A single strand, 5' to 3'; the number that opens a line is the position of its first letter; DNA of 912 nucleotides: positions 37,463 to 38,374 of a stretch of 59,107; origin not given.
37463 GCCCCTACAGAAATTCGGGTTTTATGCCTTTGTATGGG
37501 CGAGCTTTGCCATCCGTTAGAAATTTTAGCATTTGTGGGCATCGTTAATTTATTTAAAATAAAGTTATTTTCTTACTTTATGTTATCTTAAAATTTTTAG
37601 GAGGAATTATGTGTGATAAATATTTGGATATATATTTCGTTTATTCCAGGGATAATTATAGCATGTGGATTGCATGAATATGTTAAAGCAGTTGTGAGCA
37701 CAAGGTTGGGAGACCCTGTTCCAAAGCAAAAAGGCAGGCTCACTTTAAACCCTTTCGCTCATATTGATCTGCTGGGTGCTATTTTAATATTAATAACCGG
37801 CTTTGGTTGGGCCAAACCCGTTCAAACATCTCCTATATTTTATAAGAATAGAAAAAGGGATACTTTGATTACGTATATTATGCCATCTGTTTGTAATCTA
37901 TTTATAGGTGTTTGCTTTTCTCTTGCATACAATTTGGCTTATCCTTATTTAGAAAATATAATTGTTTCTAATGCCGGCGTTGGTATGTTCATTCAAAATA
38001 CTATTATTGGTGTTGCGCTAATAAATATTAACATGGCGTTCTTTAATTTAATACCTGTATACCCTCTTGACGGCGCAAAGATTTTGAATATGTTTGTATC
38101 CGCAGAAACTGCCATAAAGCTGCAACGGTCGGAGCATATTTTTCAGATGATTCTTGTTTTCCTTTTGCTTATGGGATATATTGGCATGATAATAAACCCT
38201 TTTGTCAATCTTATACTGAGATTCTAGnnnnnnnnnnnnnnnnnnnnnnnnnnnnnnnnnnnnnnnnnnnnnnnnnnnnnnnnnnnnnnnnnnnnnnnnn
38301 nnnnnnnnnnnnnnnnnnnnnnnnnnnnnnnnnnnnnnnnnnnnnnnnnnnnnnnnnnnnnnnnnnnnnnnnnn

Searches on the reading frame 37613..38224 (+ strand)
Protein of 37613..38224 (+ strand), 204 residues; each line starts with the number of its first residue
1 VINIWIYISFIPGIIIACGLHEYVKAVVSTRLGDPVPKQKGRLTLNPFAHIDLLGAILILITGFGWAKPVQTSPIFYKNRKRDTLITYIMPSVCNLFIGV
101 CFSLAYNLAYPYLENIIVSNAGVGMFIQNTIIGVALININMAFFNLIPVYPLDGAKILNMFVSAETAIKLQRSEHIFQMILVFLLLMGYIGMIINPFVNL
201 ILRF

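Call 49: search_protein_families(library=pfam, proteins=[window:37613-38224:+], max_evalue=0.00001)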
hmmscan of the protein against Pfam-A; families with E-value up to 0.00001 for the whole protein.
window:37613-38224:+ (204 aa): 1 family
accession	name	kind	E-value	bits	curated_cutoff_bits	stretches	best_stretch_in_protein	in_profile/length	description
PF02163.28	Peptidase_M50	-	2.1e-09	37.5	27.2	1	120-187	152-220/221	Peptidase family M50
